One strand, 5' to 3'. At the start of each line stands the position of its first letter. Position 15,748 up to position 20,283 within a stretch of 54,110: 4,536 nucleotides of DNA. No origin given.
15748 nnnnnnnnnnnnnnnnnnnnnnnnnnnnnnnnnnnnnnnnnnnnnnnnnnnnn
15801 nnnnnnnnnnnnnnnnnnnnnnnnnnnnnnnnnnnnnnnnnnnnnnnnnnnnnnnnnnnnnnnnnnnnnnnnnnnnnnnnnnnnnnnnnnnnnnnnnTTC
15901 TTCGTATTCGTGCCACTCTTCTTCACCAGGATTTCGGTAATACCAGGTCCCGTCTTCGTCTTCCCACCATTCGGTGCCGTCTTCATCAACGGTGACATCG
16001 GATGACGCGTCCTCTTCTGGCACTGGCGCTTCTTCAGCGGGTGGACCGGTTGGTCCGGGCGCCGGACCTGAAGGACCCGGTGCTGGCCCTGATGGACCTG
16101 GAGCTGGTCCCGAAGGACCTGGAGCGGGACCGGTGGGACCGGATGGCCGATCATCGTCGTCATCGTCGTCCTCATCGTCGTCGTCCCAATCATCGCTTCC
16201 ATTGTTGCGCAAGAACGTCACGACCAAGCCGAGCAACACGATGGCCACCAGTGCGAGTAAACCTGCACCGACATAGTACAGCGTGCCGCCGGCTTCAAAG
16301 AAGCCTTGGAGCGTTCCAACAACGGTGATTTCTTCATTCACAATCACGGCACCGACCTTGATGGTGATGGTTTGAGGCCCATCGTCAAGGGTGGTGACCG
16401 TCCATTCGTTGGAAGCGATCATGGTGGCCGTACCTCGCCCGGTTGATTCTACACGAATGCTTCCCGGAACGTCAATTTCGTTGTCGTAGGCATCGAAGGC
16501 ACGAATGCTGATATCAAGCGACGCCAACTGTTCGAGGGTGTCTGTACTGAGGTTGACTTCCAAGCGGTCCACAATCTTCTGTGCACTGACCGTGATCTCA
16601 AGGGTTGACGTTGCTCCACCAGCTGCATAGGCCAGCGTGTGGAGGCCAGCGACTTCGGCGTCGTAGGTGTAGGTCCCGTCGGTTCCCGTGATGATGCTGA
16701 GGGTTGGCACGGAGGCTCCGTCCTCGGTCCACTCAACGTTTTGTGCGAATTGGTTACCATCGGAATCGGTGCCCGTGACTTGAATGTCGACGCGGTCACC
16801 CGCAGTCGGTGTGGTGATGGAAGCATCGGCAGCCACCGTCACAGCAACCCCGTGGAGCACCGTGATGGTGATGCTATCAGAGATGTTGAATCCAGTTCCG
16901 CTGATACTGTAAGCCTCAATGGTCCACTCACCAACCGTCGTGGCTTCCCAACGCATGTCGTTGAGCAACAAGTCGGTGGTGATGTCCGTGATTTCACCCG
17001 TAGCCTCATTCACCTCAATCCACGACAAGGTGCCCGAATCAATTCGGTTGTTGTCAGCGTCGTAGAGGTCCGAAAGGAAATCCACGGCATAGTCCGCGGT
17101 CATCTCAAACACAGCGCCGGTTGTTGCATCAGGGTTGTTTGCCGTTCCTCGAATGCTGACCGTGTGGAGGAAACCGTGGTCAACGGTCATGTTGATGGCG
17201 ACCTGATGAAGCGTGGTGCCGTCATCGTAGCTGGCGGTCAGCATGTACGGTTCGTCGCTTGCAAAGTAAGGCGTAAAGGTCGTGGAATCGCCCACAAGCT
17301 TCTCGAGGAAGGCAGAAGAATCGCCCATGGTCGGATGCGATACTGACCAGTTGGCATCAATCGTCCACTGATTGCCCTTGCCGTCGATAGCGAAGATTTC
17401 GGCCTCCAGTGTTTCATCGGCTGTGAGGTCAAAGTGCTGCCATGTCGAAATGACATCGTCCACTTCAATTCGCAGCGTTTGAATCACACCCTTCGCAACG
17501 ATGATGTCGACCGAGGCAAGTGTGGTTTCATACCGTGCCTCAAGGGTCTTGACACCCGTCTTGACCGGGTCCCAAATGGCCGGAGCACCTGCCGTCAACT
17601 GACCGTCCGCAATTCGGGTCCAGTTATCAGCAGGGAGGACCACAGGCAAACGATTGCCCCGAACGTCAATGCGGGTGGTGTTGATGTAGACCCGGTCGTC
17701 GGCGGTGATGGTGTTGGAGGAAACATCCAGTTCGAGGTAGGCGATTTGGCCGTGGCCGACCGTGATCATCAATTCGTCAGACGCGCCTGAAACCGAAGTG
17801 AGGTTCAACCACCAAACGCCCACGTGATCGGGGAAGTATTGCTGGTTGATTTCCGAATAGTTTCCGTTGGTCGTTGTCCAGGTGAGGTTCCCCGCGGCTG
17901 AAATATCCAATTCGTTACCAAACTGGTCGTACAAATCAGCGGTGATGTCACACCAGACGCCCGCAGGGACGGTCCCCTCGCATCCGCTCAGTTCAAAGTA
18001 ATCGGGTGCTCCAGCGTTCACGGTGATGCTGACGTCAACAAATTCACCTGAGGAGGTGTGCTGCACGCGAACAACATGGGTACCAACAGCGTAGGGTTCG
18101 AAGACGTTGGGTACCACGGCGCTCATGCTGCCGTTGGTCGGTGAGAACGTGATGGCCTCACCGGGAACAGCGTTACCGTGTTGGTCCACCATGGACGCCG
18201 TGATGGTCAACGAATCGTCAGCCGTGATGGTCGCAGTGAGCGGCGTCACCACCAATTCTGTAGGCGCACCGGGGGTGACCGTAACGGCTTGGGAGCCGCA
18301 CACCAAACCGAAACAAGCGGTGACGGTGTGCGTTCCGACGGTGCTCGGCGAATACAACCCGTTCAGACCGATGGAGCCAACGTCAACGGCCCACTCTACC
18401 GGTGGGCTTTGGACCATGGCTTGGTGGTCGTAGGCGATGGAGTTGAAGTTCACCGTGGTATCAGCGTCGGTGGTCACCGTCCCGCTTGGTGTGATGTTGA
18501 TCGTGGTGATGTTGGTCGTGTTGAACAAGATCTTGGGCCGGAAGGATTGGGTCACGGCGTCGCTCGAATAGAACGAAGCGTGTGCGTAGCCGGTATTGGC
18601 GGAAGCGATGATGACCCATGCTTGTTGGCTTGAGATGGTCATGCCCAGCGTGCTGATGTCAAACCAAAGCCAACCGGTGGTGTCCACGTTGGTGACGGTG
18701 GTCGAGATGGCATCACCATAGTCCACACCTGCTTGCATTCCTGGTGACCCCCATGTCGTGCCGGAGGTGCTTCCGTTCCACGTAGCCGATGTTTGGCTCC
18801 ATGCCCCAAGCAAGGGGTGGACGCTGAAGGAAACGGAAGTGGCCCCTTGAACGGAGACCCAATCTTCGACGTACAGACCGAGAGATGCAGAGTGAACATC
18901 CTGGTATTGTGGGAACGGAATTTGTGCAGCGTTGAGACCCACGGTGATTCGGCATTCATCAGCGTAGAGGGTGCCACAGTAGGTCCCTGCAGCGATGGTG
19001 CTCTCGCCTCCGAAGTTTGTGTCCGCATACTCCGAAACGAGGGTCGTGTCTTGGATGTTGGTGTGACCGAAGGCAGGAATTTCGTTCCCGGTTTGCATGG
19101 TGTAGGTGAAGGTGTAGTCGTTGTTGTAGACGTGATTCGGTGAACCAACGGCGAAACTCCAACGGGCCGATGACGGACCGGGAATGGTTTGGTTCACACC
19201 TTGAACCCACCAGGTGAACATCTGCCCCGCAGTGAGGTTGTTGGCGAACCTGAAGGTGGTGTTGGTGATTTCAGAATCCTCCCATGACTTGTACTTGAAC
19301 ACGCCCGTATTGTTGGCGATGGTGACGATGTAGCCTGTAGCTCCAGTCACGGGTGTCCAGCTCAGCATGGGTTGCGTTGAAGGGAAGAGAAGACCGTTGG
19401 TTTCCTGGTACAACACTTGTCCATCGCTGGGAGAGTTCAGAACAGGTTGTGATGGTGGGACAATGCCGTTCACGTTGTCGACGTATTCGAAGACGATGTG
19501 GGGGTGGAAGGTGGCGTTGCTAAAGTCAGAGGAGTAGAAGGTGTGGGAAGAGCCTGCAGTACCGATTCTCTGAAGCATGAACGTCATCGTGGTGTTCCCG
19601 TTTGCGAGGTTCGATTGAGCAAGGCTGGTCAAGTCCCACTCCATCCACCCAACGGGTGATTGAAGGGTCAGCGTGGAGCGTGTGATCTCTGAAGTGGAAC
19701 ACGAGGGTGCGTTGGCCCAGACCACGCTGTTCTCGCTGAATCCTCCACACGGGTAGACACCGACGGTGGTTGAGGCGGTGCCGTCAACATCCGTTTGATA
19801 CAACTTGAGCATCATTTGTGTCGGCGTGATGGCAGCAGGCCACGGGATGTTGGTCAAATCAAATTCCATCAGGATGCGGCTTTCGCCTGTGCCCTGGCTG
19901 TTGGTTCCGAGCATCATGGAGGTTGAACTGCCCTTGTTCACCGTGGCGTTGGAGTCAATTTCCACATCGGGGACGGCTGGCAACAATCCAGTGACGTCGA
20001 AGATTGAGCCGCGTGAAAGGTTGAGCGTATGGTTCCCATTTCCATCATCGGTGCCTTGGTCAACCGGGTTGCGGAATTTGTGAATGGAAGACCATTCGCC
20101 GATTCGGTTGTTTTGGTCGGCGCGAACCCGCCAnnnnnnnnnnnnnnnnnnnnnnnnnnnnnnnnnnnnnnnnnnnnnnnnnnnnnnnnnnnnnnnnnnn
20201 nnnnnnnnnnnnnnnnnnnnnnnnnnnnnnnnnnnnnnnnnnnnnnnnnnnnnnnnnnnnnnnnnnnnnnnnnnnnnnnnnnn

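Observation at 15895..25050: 3,051-aa surface giant built from a ~325-aa two-module super-repeat on an Ig-like stalk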

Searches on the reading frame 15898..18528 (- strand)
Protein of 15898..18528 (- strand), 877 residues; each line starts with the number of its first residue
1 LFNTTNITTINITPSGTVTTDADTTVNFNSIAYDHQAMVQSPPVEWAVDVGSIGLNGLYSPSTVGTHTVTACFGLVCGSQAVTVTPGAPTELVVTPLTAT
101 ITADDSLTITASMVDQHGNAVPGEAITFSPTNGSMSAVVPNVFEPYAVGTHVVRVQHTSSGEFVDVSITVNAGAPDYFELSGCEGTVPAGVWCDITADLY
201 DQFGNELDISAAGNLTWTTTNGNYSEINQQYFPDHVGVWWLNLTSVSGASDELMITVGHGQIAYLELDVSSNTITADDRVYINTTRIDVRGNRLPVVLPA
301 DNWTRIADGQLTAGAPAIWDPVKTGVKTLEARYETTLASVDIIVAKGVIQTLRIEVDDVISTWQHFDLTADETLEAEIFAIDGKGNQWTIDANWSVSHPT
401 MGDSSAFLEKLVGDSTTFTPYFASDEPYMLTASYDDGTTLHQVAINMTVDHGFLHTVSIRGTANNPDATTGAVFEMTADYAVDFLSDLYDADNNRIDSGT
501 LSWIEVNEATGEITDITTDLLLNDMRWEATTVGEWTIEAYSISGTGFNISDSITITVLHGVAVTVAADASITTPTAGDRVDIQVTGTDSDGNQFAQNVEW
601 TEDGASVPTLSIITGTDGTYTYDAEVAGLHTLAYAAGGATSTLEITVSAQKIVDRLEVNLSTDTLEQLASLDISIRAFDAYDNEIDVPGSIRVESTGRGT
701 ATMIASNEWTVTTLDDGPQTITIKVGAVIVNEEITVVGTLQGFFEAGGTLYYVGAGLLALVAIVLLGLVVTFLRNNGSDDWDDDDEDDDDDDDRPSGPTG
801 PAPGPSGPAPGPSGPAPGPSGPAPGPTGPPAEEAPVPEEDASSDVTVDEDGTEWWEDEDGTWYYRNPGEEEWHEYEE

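Call 61: predict_structure(alignment_id=A3)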
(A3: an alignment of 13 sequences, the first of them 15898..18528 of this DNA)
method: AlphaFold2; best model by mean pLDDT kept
length: 877 residues; sequences in the alignment: 13
mean_pLDDT: 83.5   pTM: 0.38
mean pLDDT of the five models: 83.5, 81.8, 80.5, 79.6, 79.6
residues with pLDDT >= 90: 430; 70-90: 335; 50-70: 37; < 50: 75
segments of 3 or more residues with pLDDT < 50: 1-4, 771-781, 785-842
pLDDT, mean of each block of 10 residues (from residue 1): 63 87 90 84 89 91 91 89 90 91 91 89 88 87 91 89 92 93 89 92 91 91 88 90 93 92 93 91 93 91 89 92 90 93 91 93 93 94 88 92 84 93 91 92 95 91 86 87 91 86 92 92 90 91 87 90 90 91 89 87 86 83 91 88 92 89 86 92 88 82 87 85 88 83 61 55 52 25 47 39 37 36 37 31 67 84 85 81
secondary structure, 60 per line:
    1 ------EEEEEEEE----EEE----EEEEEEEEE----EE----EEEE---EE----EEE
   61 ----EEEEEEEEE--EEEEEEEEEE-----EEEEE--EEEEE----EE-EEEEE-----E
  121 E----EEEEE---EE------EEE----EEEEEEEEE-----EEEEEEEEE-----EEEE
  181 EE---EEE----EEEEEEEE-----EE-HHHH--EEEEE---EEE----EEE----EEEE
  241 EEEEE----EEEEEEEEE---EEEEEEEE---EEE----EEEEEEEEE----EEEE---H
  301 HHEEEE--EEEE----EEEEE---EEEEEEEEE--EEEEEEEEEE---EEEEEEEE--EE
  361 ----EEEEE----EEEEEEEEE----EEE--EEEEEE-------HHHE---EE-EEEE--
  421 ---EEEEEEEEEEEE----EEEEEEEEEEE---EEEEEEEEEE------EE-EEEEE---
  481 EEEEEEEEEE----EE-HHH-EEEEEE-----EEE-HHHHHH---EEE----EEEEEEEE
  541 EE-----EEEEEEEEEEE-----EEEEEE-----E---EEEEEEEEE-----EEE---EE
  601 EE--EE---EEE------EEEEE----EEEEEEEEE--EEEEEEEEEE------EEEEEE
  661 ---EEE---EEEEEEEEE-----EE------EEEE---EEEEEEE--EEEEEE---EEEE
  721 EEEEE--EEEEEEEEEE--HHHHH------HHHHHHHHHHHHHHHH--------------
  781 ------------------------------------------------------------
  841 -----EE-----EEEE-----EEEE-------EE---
elements in order (helices of 4 or more, strands of 3 or more residues): E7-14 E19-21 E26-34 E45-48 E58-60 E65-73 E76-85 E91-95 E98-102 E110-114 E126-130 E142-144 E149-157 E163-171 E177-182 E186-188 E193-200 H209-212 E215-219 E223-225 E230-232 E237-245 E250-258 E262-269 E273-275 E280-288 E293-296 E303-306 E309-312 E317-321 E325-333 E336-345 E349-356 E365-369 E374-382 E387-389 E392-397 E415-418 E424-435 E440-450 E454-463 E473-477 E481-490 E502-507 E513-515 H517-522 E526-528 E533-542 E548-558 E564-569 E579-587 E593-595 E599-602 E610-612 E619-623 E628-636 E639-648 E655-660 E664-666 E670-678 E692-695 E699-705 E708-713 E717-725 E728-737 H740-744 H751-766 E853-856 E862-865

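Call 64: fold_search(model_id=the predicted structure, library=pdb)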
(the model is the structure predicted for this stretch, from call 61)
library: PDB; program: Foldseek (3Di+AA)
matches with E <= 10: 1912; with E <= 0.001: 509
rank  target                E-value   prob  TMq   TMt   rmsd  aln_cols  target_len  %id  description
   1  9hcj_10               1.5e-23  1.00  0.14  0.09  25.9      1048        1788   11  D. discoideum nuclear pore complex (released 2024-12-25)
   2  7r5k_10               4.1e-23  1.00  0.12  0.07  31.0      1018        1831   10  Human nuclear pore complex (constricted) (released 2022-06-22)
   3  9flp_A                5.1e-16  1.00  0.18  0.17  31.2       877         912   11  CryoEM structure of the neck (1403-2314) in the grappling hook protein A (GhpA) in the bacterium Aureispira sp. CCB-QB (released 2024-10-16)
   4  3b43                  2.7e-14  1.00  0.22  0.30  19.7       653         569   11  I-band fragment I65-I70 from titin (released 2008-01-22)
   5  9g93_A                3.6e-14  1.00  0.13  0.18  64.7       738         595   11  CryoET structure of the in vitro grown Bacillus anthracis Sap S-layer (released 2024-12-18)
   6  9fly_A                4.3e-14  1.00  0.21  0.21  20.1       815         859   12  CryoEM structure of the base (4151-5009) in the grappling hook protein A (GhpA) in the bacterium Aureispira sp. CCB-QB (released 2024-10-16)
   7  9ba4_A                1.1e-13  1.00  0.15  0.14  50.3       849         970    9  Full-length cross-linked Contactin 2 (CNTN2) (released 2024-07-17)
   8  5ftx                  1.6e-13  1.00  0.15  0.18  49.3       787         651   14  Structure of surface layer protein SbsC, domains 4-9 (released 2017-02-22)
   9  7ok5_B                4.3e-13  1.00  0.14  0.20  56.5       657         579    8  Crystal structure of mouse neurofascin 155 immunoglobulin domains (released 2022-12-14)
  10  8a0y_A                4.5e-13  1.00  0.16  0.22  45.8       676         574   10  Crystal structure of mouse contactin 2 immunoglobulin domains (released 2023-11-01)
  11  8k53_A                5.0e-13  1.00  0.14  0.15  53.5       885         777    9  Structure of the Dimeric Human CNTN2 Ig 1-6-FNIII 1-2 Domain in an Asymmetric State (released 2023-12-06)
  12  6iaa_A                7.9e-13  1.00  0.21  0.22  69.4       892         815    9  hRobo2 ectodomain (released 2019-03-13)
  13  8k3j_A                1.2e-12  1.00  0.17  0.23  45.2       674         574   10  Structure of human CNTN2 immunoglobulin domains 1-6 homo-dimer (released 2024-07-17)
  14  4uj6                  1.4e-12  1.00  0.14  0.17  34.2       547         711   14  Structure of surface layer protein SbsC, domains 1-6 (released 2016-04-27)
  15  5oj6_B                1.5e-12  1.00  0.16  0.19  66.7       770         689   11  Crystal structure of the chicken MDGA1 ectodomain in complex with the human neuroligin 1 (NL1(-A-B)) cholinesterase do (released 2017-08-23)
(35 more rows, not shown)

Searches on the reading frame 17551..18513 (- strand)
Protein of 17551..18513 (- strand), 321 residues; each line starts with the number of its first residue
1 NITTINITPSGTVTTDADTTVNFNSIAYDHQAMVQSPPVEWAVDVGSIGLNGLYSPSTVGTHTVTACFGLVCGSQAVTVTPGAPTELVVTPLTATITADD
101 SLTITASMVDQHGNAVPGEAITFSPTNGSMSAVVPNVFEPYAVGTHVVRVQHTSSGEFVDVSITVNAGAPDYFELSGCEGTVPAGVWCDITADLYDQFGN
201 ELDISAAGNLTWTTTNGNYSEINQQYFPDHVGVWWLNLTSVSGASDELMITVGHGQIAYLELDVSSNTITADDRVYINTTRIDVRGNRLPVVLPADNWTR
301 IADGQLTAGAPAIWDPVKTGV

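Call 10: search_protein_families(library=ncbifam, proteins=[window:17551-18513:-], max_evalue=0.1)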
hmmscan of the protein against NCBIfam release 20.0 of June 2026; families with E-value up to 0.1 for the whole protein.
window:17551-18513:- (321 aa): 0 families

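Call 11: search_protein_families(library=pfam, proteins=[window:17551-18513:-], max_evalue=0.1)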
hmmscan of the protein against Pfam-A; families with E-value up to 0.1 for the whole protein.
window:17551-18513:- (321 aa): 3 families
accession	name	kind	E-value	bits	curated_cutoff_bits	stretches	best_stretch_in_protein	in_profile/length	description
PF02369.22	Big_1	-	2.9e-06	27.7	34.9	1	87-168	4-83/93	Bacterial Ig-like domain (group 1)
PF09134.16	Invasin_D3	-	4.2e-05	24.4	33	1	90-166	10-83/98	Invasin, domain 3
PF18565.7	Glyco_hydro2_C5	-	0.022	15.1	32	0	89-122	3-40/103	Glycoside hydrolase family 2 C-terminal domain 5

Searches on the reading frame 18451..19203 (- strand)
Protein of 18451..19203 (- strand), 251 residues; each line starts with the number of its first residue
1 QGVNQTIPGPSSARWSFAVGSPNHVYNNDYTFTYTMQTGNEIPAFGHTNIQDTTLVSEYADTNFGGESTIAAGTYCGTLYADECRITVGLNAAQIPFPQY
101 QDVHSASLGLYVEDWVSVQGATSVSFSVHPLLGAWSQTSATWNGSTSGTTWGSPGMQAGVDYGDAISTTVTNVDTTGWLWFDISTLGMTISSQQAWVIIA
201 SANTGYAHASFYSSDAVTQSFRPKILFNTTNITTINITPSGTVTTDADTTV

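Call 10: search_protein_families(library=ncbifam, proteins=[window:18451-19203:-], max_evalue=0.1)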
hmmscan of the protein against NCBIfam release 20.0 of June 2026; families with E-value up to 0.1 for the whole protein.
window:18451-19203:- (251 aa): 1 family
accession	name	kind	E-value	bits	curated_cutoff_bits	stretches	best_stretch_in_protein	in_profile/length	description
NF033679.1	DNRLRE_dom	domain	7e-19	68.5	34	1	51-225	1-161/164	DNRLRE domain-containing protein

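Call 11: search_protein_families(library=pfam, proteins=[window:18451-19203:-], max_evalue=0.1)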
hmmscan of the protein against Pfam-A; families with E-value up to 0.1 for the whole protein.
window:18451-19203:- (251 aa): 0 families

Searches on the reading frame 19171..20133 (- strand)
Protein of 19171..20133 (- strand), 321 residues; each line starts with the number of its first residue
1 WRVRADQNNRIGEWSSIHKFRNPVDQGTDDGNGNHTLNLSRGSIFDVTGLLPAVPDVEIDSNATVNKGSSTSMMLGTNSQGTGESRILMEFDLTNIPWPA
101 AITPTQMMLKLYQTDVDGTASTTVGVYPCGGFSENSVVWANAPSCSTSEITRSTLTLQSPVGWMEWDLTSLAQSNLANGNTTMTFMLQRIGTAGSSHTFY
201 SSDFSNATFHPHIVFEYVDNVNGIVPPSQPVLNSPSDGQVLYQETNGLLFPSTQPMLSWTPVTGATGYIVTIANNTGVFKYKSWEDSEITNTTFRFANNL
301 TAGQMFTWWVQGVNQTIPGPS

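Call 10: search_protein_families(library=ncbifam, proteins=[window:19171-20133:-], max_evalue=0.1)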
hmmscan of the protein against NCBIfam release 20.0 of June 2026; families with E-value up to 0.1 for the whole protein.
window:19171-20133:- (321 aa): 2 families
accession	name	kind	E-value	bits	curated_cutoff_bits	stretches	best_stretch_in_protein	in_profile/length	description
NF033679.1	DNRLRE_dom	domain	9.8e-22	77.8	34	1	60-215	7-163/164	DNRLRE domain-containing protein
NF047756.1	LIC11435_fam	equivalog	0.047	12.5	380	1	257-282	2-27/360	LIC11435 family protein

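Call 11: search_protein_families(library=pfam, proteins=[window:19171-20133:-], max_evalue=0.1)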
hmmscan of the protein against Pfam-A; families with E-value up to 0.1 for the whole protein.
window:19171-20133:- (321 aa): 4 families
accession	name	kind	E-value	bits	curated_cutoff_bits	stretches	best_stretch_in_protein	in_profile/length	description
PF24517.2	CBM96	-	7.5e-19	68.6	26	1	60-206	14-155/164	Carbohydrate-binding module family 96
PF06848.17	Disaggr_repeat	-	0.00044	20.4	33.9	0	79-145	23-89/179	Disaggregatase related repeat domain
PF00041.27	fn3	-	0.0059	17.2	25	1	255-316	16-72/84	Fibronectin type III domain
PF00688.24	TGFb_propeptide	-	0.09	12.8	25.8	0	86-192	109-212/242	TGF-beta propeptide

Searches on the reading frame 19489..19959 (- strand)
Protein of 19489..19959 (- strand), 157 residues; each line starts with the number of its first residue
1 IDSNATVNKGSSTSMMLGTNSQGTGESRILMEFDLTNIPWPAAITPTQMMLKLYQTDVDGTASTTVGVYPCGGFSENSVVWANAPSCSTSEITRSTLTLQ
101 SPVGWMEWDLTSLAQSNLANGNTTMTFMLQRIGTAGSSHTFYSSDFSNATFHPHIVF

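Call 40: search_solved_structures(query=window:19489-19959:-, max_evalue=1, show_alignments=3)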
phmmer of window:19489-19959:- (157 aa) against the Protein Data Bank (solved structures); distinct sequences matched with E-value up to 1: 0.
